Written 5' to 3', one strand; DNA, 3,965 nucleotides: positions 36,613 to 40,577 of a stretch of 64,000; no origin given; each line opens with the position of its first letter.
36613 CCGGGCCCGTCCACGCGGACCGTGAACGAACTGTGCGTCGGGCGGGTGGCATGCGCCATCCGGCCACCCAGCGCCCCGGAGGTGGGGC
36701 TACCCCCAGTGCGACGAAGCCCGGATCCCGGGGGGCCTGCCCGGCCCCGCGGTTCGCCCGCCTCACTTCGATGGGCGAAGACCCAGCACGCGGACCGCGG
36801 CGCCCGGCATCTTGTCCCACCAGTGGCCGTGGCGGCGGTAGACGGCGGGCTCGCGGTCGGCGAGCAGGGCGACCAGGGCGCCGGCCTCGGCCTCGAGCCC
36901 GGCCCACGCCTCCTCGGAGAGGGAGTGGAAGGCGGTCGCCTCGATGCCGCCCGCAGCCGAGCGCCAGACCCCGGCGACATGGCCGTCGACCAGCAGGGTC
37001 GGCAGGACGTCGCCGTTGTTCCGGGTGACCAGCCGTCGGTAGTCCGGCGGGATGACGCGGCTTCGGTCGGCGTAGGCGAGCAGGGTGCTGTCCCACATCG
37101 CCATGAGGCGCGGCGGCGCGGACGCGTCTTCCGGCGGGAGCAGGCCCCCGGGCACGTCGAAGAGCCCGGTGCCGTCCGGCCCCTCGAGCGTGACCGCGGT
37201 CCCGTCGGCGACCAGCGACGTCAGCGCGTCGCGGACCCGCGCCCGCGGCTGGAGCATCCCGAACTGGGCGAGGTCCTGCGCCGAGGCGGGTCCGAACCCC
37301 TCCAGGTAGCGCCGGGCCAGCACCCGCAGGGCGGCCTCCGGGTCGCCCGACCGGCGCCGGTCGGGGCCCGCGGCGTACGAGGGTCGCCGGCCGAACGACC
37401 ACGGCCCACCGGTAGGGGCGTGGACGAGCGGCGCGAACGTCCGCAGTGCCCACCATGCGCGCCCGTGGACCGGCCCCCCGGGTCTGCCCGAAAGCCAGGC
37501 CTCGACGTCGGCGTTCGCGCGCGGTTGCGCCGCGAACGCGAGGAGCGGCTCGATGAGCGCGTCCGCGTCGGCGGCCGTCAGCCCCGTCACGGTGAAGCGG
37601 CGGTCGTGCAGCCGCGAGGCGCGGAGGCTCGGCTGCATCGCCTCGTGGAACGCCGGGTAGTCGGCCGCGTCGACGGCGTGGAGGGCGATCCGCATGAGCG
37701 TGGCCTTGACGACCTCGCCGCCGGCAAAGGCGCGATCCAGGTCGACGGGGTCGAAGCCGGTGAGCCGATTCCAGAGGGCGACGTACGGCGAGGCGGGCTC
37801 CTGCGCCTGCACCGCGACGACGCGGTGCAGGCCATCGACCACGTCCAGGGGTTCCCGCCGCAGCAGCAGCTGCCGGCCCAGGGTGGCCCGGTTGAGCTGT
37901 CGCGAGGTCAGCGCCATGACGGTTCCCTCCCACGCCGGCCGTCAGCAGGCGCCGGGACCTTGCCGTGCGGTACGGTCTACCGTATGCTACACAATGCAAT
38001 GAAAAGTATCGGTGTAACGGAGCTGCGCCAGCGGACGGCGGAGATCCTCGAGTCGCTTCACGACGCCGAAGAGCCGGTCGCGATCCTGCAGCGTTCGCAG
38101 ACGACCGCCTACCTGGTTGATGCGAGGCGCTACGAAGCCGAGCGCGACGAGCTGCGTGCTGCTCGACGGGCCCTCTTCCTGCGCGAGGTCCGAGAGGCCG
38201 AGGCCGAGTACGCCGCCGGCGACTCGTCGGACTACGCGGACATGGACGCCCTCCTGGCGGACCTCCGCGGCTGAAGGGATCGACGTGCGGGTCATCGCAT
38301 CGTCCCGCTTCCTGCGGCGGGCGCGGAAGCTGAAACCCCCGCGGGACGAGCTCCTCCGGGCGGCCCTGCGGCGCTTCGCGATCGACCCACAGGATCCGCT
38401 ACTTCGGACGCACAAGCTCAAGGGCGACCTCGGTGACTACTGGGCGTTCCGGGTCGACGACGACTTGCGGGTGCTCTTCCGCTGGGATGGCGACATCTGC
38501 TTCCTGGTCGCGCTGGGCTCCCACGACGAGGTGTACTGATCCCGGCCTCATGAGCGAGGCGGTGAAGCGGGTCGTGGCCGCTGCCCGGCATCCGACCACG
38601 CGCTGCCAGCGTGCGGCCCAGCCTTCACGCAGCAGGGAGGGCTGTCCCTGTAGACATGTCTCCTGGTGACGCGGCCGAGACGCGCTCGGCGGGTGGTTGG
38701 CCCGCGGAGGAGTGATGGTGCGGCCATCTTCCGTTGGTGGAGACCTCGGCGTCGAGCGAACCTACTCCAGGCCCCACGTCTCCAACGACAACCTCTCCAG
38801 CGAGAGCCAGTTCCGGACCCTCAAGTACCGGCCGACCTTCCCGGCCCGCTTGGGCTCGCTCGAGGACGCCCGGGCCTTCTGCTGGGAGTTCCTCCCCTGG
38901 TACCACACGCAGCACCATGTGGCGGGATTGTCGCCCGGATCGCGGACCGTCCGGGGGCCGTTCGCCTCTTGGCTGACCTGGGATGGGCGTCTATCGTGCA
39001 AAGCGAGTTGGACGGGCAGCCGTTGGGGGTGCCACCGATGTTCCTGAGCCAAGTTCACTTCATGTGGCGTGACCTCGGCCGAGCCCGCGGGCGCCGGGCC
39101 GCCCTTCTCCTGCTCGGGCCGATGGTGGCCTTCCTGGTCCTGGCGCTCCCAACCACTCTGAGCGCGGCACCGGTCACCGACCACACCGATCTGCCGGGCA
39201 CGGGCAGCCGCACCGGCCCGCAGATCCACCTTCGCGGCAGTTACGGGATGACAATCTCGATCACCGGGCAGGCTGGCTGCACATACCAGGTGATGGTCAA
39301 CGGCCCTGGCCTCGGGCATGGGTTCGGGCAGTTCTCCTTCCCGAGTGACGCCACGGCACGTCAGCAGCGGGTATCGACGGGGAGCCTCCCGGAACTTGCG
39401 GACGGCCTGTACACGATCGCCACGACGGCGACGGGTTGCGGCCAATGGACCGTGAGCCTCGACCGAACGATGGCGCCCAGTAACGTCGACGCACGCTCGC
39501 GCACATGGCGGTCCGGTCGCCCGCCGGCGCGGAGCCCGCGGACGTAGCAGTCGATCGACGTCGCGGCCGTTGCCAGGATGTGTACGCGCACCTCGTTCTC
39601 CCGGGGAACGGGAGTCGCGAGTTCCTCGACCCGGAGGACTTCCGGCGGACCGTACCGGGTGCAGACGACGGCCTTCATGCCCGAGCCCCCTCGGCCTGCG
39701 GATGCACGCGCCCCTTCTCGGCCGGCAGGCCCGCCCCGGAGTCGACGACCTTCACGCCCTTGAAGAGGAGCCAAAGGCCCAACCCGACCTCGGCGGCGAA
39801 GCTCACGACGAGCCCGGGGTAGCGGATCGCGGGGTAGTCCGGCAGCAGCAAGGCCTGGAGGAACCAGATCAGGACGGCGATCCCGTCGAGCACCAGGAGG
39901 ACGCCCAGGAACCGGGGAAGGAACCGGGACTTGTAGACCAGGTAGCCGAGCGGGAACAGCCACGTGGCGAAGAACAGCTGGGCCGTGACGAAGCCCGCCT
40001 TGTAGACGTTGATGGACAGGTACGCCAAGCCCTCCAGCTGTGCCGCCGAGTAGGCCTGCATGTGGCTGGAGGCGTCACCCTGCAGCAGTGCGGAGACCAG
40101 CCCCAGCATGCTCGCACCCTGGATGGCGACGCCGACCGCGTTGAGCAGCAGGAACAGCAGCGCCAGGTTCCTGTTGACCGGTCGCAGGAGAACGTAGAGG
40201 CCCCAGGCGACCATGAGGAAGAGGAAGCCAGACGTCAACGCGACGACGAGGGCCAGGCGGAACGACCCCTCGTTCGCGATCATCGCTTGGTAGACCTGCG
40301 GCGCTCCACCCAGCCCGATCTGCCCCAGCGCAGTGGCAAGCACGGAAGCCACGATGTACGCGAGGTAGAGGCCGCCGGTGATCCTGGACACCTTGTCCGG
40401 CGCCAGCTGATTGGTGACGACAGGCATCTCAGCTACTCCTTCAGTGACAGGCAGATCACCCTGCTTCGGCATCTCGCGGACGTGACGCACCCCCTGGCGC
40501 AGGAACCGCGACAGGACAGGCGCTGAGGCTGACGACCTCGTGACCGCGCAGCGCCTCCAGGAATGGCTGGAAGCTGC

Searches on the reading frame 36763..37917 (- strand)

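Call 15: search_protein_families(library=pfam, proteins=[window:36763-37917:-], max_evalue=0.0001)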
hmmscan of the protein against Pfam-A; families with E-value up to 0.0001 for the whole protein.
window:36763-37917:- (384 aa): 1 family
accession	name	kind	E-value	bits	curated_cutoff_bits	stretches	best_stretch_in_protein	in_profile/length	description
PF06224.18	AlkZ-like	-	2.1e-67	228.6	25.9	1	31-349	2-327/329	DNA glycosylase AlkZ-like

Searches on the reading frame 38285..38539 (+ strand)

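Call 75: search_protein_families(library=pfam, proteins=[window:38285-38539:+], max_evalue=0.001)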
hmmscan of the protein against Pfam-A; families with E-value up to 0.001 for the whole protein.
window:38285-38539:+ (84 aa): 1 family
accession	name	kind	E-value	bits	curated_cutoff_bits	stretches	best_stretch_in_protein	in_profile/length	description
PF15738.11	YafQ_toxin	-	6.8e-06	26.7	30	1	37-83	40-86/88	Bacterial toxin of type II toxin-antitoxin system, YafQ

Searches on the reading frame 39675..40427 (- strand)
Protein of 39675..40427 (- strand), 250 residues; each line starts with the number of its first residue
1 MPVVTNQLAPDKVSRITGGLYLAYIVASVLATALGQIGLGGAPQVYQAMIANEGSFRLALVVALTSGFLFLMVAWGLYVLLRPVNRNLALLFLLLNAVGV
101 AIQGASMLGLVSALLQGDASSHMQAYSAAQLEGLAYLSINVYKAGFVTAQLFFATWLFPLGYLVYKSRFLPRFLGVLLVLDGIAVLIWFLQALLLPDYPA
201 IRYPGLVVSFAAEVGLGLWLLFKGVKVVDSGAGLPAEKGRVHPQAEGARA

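Call 15: search_protein_families(library=pfam, proteins=[window:39675-40427:-], max_evalue=0.0001)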
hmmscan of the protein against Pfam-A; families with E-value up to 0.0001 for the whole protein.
window:39675-40427:- (250 aa): 1 family
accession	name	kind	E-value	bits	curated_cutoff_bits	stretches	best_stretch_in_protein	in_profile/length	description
PF14329.11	DUF4386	-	7.9e-37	127.6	27.6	1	16-224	1-210/210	Domain of unknown function (DUF4386)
